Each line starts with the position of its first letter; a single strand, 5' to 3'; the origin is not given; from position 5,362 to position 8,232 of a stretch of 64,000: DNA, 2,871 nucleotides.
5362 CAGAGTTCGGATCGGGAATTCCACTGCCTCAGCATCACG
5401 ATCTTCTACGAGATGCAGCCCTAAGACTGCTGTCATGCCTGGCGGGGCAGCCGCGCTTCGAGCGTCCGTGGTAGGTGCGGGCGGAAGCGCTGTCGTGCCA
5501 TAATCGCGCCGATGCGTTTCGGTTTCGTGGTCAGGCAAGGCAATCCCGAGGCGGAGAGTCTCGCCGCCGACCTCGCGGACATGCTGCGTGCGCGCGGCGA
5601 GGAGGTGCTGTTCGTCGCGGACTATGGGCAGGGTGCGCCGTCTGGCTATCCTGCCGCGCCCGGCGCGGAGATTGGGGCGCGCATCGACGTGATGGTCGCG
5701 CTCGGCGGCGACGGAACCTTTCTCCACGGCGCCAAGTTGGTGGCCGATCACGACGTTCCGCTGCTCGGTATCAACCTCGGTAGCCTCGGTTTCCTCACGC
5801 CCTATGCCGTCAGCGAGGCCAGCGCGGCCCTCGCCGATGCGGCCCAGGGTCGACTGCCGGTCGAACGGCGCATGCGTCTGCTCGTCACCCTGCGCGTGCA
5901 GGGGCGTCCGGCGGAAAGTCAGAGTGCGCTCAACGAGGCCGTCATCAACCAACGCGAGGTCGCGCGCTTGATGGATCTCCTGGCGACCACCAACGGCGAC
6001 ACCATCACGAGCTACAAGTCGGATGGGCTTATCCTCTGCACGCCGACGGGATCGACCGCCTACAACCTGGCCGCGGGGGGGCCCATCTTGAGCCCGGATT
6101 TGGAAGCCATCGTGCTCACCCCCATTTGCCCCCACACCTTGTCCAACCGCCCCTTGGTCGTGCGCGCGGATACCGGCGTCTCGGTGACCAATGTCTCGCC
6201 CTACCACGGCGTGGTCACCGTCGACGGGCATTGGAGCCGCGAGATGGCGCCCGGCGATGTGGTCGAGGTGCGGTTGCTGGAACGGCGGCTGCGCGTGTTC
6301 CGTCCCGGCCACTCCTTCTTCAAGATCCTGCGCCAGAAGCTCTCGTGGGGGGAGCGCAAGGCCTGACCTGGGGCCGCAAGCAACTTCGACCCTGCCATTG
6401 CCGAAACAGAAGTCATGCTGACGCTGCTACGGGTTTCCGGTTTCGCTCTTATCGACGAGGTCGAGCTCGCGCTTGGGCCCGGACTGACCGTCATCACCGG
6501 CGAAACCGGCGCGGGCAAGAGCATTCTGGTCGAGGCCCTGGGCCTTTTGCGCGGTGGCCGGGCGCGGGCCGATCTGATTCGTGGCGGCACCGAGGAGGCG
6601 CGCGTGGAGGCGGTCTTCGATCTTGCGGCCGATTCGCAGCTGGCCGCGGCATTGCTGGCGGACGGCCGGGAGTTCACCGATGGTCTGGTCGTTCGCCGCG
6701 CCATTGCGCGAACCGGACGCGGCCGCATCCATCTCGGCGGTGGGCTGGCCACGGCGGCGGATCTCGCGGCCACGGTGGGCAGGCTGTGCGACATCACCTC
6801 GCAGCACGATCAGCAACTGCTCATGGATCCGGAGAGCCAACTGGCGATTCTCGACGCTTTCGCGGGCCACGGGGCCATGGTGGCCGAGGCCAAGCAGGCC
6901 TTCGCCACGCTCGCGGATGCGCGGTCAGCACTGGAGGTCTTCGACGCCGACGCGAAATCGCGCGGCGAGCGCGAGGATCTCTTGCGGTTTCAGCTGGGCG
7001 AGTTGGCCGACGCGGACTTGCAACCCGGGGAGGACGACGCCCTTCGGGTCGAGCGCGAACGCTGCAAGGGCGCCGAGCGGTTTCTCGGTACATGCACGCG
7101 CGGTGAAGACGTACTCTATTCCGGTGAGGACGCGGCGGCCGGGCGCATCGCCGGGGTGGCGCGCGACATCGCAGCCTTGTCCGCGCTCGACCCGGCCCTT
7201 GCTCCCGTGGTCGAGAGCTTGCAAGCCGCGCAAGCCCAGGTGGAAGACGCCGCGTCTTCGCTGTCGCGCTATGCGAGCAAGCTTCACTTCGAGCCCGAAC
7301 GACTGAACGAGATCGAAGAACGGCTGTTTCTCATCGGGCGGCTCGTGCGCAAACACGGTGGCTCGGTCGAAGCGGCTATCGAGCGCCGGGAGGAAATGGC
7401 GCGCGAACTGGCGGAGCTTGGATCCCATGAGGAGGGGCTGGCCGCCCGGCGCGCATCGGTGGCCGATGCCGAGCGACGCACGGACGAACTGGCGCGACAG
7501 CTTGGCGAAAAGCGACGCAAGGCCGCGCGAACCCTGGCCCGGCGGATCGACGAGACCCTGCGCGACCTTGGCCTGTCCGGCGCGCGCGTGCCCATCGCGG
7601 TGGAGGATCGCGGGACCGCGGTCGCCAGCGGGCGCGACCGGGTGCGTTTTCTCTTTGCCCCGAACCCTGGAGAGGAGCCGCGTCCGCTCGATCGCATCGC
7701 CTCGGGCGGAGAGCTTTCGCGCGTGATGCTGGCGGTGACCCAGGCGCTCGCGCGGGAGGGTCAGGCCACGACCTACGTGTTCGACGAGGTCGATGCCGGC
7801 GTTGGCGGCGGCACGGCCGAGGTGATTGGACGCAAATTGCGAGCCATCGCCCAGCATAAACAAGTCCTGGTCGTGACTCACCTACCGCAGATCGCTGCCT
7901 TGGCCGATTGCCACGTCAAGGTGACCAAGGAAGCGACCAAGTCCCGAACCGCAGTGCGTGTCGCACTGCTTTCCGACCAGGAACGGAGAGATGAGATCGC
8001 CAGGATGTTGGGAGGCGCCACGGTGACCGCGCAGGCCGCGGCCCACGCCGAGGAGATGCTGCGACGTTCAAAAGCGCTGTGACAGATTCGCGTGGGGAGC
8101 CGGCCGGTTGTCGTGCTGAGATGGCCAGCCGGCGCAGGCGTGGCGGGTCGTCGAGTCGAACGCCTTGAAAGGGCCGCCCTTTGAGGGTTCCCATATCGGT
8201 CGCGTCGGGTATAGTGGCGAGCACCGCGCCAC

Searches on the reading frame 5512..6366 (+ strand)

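Call 89: search_protein_families(library=pfam, proteins=[window:5512-6366:+], max_evalue=0.0001)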
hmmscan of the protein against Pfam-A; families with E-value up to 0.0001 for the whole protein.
window:5512-6366:+ (284 aa): 2 families
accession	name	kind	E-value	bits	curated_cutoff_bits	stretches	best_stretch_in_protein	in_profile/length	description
PF20143.4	NAD_kinase_C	-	1.8e-28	99.3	23.7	1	140-258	1-119/126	ATP-NAD kinase C-terminal domain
PF01513.26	NAD_kinase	-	2.1e-17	64.1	25.5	1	3-113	1-128/130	ATP-NAD kinase N-terminal domain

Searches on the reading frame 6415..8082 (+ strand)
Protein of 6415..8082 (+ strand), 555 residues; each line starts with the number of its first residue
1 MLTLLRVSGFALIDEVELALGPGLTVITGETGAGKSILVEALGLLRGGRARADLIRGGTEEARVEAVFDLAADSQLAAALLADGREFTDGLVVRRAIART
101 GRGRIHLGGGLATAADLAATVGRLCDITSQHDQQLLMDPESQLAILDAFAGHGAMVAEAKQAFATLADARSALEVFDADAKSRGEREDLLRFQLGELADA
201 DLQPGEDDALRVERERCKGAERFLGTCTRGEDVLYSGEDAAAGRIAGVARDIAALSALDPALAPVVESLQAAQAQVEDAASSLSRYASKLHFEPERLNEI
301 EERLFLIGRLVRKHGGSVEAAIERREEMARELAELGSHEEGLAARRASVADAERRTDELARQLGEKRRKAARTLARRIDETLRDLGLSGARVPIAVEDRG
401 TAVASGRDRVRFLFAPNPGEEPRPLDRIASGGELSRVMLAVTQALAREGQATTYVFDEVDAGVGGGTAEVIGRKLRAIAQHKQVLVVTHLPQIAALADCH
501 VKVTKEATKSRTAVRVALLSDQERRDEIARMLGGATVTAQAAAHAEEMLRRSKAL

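Call 89: search_protein_families(library=pfam, proteins=[window:6415-8082:+], max_evalue=0.0001)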
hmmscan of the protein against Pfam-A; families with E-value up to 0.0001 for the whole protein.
window:6415-8082:+ (555 aa): 2 families
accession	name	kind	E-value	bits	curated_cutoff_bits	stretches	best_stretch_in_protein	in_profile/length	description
PF02463.25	SMC_N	-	2.9e-16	60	40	1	2-508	2-216/220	RecF/RecN/SMC N terminal domain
PF13476.12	AAA_23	-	4e-09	37.8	27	1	5-53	2-50/201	AAA domain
